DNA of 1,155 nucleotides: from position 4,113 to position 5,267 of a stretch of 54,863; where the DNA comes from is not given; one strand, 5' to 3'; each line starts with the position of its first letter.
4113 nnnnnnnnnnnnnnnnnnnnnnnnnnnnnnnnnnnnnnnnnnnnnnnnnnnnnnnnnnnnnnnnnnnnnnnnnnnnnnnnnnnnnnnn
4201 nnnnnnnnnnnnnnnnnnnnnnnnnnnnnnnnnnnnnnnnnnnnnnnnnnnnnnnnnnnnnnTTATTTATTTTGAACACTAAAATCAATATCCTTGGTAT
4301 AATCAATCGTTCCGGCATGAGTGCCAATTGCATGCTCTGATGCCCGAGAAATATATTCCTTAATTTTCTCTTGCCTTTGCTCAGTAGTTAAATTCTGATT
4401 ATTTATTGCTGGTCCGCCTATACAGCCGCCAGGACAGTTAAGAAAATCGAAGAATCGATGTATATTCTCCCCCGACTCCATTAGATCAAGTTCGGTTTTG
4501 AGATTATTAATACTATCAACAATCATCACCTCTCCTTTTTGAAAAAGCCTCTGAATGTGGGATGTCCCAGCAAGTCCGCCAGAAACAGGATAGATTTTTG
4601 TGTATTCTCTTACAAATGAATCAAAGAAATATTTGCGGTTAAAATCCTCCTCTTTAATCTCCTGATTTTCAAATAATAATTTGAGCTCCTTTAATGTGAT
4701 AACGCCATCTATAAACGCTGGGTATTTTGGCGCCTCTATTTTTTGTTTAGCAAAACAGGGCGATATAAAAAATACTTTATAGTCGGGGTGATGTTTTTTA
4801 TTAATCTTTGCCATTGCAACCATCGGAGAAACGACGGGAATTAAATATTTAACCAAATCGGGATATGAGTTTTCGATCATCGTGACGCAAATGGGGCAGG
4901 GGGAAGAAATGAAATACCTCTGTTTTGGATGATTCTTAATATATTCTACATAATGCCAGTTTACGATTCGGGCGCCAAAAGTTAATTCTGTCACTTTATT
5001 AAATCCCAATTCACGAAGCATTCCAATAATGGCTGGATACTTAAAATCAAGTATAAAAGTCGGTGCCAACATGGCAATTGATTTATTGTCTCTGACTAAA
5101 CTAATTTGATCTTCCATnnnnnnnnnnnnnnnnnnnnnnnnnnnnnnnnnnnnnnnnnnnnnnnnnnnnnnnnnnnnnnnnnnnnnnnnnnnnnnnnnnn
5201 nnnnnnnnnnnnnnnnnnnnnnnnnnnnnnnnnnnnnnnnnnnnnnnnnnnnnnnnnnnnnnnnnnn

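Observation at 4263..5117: Orphan truncated [FeFe]-hydrogenase H-domain homologue lacking the proton-relay cysteine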

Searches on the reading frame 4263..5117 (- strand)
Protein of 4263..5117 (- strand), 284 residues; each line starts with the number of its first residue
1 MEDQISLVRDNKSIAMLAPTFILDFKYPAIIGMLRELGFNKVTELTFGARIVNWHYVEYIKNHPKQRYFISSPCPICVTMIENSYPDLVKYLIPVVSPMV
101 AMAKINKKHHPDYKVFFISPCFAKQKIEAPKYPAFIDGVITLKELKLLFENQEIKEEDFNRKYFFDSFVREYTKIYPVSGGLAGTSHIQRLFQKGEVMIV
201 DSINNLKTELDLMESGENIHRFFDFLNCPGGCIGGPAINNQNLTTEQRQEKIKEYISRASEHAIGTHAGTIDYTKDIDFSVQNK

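Call 3: search_protein_families(library=pfam, proteins=[window:4263-5117:-], max_evalue=1)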
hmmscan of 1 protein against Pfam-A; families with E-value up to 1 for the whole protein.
window:4263-5117:- (284 aa): 1 family
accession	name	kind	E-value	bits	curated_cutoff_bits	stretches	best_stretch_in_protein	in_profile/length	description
PF02906.19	Fe_hyd_lg_C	-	1.9e-38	133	22.1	1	14-236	4-245/245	Iron only hydrogenase large subunit, C-terminal domain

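Call 4: search_protein_families(library=ncbifam, proteins=[window:4263-5117:-], max_evalue=1)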
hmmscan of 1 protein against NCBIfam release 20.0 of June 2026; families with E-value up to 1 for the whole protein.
window:4263-5117:- (284 aa): 4 families
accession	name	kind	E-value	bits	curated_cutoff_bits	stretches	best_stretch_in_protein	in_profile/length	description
TIGR04105.1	FeFe_hydrog_B1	subfamily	2.3e-40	138.7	450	1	7-240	218-460/462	monomeric [FeFe] hydrogenase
TIGR02512.1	FeFe_hydrog_A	subfamily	5.1e-17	61.8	405.95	2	30-183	115-286/375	[FeFe] hydrogenase, group A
NF040763.1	FeFe_hydrog_A6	exception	9.1e-16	57.3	765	2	30-181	253-422/571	NADH-dependent [FeFe] hydrogenase, group A6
NF040762.1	Hydr_FeFe_Clost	exception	1.9e-09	36.7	900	2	31-173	253-410/572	ferredoxin hydrogenase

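Call 10: find_homologous_proteins(query=window:4263-5117:-)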
Query window:4263-5117:- (284 aa): 421 proteins with E <= 0.001 among 821 candidates; the best 120 are listed.
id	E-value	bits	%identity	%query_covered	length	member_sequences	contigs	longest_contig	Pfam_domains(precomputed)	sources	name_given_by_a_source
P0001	1.7e-181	620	100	95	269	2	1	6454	PF02906.20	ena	-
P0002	1.3e-122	427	61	99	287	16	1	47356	PF02906.20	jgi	jgi:iron only hydrogenase large subunit-like protein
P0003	3.3e-122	425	63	100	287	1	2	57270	PF02906.20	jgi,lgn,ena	-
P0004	6.4e-122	424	64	99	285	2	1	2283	PF02906.20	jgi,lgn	jgi:iron only hydrogenase large subunit-like protein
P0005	1.1e-121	424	77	81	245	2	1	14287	PF02906.20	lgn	-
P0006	3.2e-121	422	64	98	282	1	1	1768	PF02906.20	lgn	-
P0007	3.6e-121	422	65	94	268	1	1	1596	PF02906.20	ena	-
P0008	3.3e-120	419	61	99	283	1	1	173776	PF02906.20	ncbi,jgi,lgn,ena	ncbi:MAG: [Fe-Fe] hydrogenase large subunit C-terminal domain-containing protein [Patescibacteria gr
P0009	4.1e-120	418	61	99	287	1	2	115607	PF02906.20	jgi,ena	-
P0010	4.4e-120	418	61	99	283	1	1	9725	PF02906.20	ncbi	-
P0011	9.4e-120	417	61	99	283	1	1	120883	PF02906.20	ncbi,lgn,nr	ncbi:MAG: hypothetical protein HGB08_02815 [Candidatus Moranbacteria bacterium]|nr:hypothetical prot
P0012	6.3e-119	415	62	98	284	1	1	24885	PF02906.20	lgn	-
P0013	8.7e-119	414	61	99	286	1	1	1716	PF02906.20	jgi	-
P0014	9.7e-119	414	63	99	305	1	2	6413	PF02906.20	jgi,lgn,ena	-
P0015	1.8e-118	413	63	98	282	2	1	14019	PF02906.20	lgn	-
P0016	2.2e-118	413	64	98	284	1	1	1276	PF02906.20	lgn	-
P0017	3.1e-118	412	62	99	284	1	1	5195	PF02906.20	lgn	-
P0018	3.7e-118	412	62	98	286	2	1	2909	PF02906.20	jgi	jgi:iron only hydrogenase large subunit-like protein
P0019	3.9e-118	412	62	99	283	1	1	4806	PF02906.20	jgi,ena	-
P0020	4.0e-118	412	62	99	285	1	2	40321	PF02906.20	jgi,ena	jgi:iron only hydrogenase large subunit-like protein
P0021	9.9e-118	411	63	100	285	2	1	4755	PF02906.20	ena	-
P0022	1.4e-117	410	61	99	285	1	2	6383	PF02906.20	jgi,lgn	jgi:iron only hydrogenase large subunit-like protein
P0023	1.8e-117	410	58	99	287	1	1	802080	PF02906.20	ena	-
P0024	3.9e-117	409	59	99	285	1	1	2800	PF02906.20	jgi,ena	-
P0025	1.2e-116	407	62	95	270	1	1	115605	PF02906.20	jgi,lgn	jgi:iron only hydrogenase large subunit-like protein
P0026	4.1e-116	405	59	99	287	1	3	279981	PF02906.20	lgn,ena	-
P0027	4.2e-116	405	59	99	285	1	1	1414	PF02906.20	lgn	-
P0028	6.9e-116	405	61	99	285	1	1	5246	PF02906.20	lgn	-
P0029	8.0e-116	404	61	100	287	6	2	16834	PF02906.20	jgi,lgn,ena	-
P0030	1.0e-115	404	60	99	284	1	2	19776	PF02906.20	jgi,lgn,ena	jgi:iron only hydrogenase large subunit-like protein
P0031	1.4e-115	404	60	99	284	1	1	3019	PF02906.20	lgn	-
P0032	1.5e-115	403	62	99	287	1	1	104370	PF02906.20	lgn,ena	-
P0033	2.3e-115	403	59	99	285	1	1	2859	PF02906.20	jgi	-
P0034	3.6e-115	402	61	99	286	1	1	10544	PF02906.20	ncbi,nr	ncbi:MAG: hypothetical protein NTY11_01420 [Candidatus Parcubacteria bacterium]|nr:hypothetical prot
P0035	4.5e-115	402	60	99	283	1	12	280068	PF02906.20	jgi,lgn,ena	jgi:iron only hydrogenase large subunit-like protein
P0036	7.2e-115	401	61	99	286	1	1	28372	PF02906.20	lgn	-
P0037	8.3e-115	401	60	99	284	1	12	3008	PF02906.20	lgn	-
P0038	9.4e-115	401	57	99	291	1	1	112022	PF02906.20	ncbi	-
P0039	1.6e-114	400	59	99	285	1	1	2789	PF02906.20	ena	-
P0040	1.6e-114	400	59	99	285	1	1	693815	PF02906.20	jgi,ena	-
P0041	1.7e-114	400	61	99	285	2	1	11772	PF02906.20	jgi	-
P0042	1.7e-114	400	59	99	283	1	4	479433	PF02906.20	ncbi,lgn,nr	ncbi:MAG: [Fe-Fe] hydrogenase large subunit C-terminal domain-containing protein [Patescibacteria gr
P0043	1.7e-114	400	61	98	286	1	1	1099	PF02906.20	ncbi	-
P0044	2.2e-114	400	60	99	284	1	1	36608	PF02906.20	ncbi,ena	-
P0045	3.0e-114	399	59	99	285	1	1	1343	PF02906.20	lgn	-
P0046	3.1e-114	399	60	99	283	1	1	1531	PF02906.20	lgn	-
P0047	3.3e-114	399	62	99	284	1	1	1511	PF02906.20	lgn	-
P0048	3.7e-114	399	60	99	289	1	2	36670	PF02906.20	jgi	jgi:iron only hydrogenase large subunit-like protein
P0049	4.0e-114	399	59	99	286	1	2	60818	PF02906.20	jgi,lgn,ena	-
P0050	4.9e-114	398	61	99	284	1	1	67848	PF02906.20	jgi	jgi:iron only hydrogenase large subunit-like protein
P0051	5.0e-114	398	60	99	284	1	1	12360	PF02906.20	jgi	jgi:iron only hydrogenase large subunit-like protein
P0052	5.3e-114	398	61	99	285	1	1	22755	PF02906.20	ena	-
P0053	5.3e-114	398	60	99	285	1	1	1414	PF02906.20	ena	-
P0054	5.8e-114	398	58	98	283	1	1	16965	PF02906.20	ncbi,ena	-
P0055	6.1e-114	398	61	99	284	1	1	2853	PF02906.20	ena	-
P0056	7.1e-114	398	60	99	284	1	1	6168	PF02906.20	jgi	jgi:iron only hydrogenase large subunit-like protein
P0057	7.7e-114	398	59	99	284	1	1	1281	PF02906.20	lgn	-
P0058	9.6e-114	397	60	99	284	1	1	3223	PF02906.20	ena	-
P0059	1.0e-113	397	61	99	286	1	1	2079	PF02906.20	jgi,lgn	jgi:iron only hydrogenase large subunit-like protein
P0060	1.1e-113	397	60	99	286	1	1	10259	PF02906.20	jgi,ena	-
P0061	1.2e-113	397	60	99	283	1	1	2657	PF02906.20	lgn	-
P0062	1.4e-113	397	60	99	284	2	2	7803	PF02906.20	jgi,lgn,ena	-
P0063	1.5e-113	397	60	99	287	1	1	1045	PF02906.20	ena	-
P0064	1.6e-113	397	59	99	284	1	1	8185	PF02906.20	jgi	jgi:iron only hydrogenase large subunit-like protein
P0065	1.8e-113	397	61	99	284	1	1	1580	PF02906.20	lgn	-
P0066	2.1e-113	396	62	99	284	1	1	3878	PF02906.20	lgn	-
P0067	2.3e-113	396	59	99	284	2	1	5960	PF02906.20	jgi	jgi:iron only hydrogenase large subunit-like protein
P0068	3.8e-113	396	60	99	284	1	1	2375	PF02906.20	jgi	jgi:iron only hydrogenase large subunit-like protein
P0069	4.2e-113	395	60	99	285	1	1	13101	PF02906.20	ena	-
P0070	4.4e-113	395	59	99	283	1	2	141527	PF02906.20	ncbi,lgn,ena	-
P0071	5.4e-113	395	58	99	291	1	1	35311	PF02906.20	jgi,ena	-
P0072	6.8e-113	395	60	98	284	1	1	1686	PF02906.20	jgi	-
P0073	6.8e-113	395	59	99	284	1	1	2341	PF02906.20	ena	-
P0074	7.3e-113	395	57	99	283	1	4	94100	PF02906.20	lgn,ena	-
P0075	8.0e-113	394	59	99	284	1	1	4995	PF02906.20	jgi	jgi:iron only hydrogenase large subunit-like protein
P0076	9.1e-113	394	59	99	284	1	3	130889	PF02906.20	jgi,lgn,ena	-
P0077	9.2e-113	394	60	98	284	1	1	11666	PF02906.20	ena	-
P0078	9.7e-113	394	59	99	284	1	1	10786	PF02906.20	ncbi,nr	ncbi:MAG: hypothetical protein NTV36_00600 [Candidatus Staskawiczbacteria bacterium]|nr:hypothetical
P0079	1.1e-112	394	60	99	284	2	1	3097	PF02906.20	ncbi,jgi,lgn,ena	-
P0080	1.1e-112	394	58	99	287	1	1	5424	PF02906.20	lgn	-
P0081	1.5e-112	394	59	99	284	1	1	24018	PF02906.20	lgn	-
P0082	1.6e-112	394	60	99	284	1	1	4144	PF02906.20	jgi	jgi:iron only hydrogenase large subunit-like protein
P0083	1.6e-112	393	59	99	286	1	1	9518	PF02906.20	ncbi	-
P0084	1.8e-112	393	59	99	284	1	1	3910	PF02906.20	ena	-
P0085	1.8e-112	393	61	99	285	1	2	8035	PF02906.20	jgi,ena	jgi:iron only hydrogenase large subunit-like protein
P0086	1.8e-112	393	61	99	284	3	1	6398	PF02906.20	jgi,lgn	-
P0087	1.9e-112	393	60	99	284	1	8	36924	PF02906.20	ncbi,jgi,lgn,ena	-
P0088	2.6e-112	393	58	98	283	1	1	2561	PF02906.20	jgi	jgi:iron only hydrogenase large subunit-like protein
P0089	2.9e-112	393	60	99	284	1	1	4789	PF02906.20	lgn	-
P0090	3.3e-112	392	61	94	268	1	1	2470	PF02906.20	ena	-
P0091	3.5e-112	392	59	99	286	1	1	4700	PF02906.20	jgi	jgi:iron only hydrogenase large subunit-like protein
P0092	4.2e-112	392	60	100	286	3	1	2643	PF02906.20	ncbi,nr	ncbi:MAG: hypothetical protein NT094_00925 [Candidatus Staskawiczbacteria bacterium]|nr:hypothetical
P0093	4.3e-112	392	58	99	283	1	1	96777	PF02906.20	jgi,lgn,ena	-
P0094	4.5e-112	392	60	99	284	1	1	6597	PF02906.20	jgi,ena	-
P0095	4.8e-112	392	60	99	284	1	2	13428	PF02906.20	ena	-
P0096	5.0e-112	392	59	99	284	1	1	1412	PF02906.20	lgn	-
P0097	5.1e-112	392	61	99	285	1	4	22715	PF02906.20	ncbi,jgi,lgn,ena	-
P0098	5.3e-112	392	59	99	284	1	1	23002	PF02906.20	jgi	jgi:iron only hydrogenase large subunit-like protein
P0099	6.1e-112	392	60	98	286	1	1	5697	PF02906.20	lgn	-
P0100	6.2e-112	392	59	99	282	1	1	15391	PF02906.20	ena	-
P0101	7.7e-112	391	60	99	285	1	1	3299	PF02906.20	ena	-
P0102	1.2e-111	391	59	97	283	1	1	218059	PF02906.20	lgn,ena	-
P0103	1.2e-111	391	57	99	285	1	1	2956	PF02906.20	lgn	-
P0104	1.4e-111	390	59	99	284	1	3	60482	PF02906.20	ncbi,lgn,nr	ncbi:MAG: hypothetical protein NTY81_02945 [Candidatus Staskawiczbacteria bacterium]|nr:hypothetical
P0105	1.5e-111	390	58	99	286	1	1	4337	PF02906.20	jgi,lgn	jgi:iron only hydrogenase large subunit-like protein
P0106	2.2e-111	390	59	99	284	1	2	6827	PF02906.20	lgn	-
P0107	3.0e-111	389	58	97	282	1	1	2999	PF02906.20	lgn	-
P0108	3.5e-111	389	59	99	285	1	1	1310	PF02906.20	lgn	-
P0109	3.6e-111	389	58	99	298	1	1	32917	PF02906.20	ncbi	-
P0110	3.7e-111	389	59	99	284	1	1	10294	PF02906.20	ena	-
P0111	3.7e-111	389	58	99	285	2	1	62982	PF02906.20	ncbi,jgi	ncbi:MAG: [Fe-Fe] hydrogenase large subunit C-terminal domain-containing protein [Candidatus Buchana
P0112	4.3e-111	389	59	99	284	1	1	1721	PF02906.20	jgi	jgi:iron only hydrogenase large subunit-like protein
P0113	4.4e-111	389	58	99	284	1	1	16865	PF02906.20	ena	-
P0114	4.5e-111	389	59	99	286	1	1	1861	PF02906.20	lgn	-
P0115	4.5e-111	389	59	99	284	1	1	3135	PF02906.20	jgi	-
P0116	4.6e-111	389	58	99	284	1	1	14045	PF02906.20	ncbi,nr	ncbi:MAG: hypothetical protein NTY04_03795 [Candidatus Staskawiczbacteria bacterium]|nr:hypothetical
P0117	4.7e-111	389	59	99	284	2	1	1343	PF02906.20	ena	-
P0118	4.7e-111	389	59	99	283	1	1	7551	PF02906.20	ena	-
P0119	5.0e-111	389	59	99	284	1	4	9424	PF02906.20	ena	-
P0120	5.2e-111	389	56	99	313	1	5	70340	PF02906.20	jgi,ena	-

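Call 20: search_solved_structures(query=window:4263-5117:-, max_evalue=0.001, show_alignments=5)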
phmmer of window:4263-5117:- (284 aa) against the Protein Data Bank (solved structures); distinct sequences matched with E-value up to 0.001: 43.
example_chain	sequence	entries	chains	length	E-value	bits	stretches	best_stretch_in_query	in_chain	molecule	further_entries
8a6t_A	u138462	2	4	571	6.6e-12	48.6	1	30-182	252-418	Electron bifurcating hydrogenase subunit HydA1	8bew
2n0s_A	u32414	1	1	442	1e-11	47.9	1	33-148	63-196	Fe-hydrogenase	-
6gm6_A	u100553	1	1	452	1.1e-11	47.9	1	33-148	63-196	Fe-hydrogenase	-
6gm7_A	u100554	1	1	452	1.1e-11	47.8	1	33-148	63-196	Fe-hydrogenase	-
6gm5_A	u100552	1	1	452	1.1e-11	47.8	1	33-148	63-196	Fe-hydrogenase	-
3lx4_A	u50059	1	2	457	1.2e-11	47.8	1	33-148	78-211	Fe-hydrogenase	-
4r0v_A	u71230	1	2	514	1.7e-11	47.2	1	33-148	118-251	Fe-hydrogenase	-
6gl6_A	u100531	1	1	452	5.3e-10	42.3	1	33-148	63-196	Fe-hydrogenase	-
7p5h_A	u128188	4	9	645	6.1e-10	42.1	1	30-154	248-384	Fe-hydrogenase, subunit alpha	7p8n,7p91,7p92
6gly_A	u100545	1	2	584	3.2e-09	39.8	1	30-155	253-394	Iron hydrogenase 1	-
7qhf_A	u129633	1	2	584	3.2e-09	39.8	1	30-155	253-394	Iron hydrogenase 1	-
6glz_A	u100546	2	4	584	3.3e-09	39.7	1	30-155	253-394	Iron hydrogenase 1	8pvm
6gm4_A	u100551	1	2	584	4.3e-09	39.3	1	30-155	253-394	Iron hydrogenase 1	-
6gm0_A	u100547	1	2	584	5.4e-09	39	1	30-155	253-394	Iron hydrogenase 1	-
1c4a_A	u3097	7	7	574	5.7e-09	39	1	30-155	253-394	PROTEIN (FE-ONLY HYDROGENASE) | PROTEIN (PERIPLASMIC HYDROGENASE 1) | Iron hydrogenase 1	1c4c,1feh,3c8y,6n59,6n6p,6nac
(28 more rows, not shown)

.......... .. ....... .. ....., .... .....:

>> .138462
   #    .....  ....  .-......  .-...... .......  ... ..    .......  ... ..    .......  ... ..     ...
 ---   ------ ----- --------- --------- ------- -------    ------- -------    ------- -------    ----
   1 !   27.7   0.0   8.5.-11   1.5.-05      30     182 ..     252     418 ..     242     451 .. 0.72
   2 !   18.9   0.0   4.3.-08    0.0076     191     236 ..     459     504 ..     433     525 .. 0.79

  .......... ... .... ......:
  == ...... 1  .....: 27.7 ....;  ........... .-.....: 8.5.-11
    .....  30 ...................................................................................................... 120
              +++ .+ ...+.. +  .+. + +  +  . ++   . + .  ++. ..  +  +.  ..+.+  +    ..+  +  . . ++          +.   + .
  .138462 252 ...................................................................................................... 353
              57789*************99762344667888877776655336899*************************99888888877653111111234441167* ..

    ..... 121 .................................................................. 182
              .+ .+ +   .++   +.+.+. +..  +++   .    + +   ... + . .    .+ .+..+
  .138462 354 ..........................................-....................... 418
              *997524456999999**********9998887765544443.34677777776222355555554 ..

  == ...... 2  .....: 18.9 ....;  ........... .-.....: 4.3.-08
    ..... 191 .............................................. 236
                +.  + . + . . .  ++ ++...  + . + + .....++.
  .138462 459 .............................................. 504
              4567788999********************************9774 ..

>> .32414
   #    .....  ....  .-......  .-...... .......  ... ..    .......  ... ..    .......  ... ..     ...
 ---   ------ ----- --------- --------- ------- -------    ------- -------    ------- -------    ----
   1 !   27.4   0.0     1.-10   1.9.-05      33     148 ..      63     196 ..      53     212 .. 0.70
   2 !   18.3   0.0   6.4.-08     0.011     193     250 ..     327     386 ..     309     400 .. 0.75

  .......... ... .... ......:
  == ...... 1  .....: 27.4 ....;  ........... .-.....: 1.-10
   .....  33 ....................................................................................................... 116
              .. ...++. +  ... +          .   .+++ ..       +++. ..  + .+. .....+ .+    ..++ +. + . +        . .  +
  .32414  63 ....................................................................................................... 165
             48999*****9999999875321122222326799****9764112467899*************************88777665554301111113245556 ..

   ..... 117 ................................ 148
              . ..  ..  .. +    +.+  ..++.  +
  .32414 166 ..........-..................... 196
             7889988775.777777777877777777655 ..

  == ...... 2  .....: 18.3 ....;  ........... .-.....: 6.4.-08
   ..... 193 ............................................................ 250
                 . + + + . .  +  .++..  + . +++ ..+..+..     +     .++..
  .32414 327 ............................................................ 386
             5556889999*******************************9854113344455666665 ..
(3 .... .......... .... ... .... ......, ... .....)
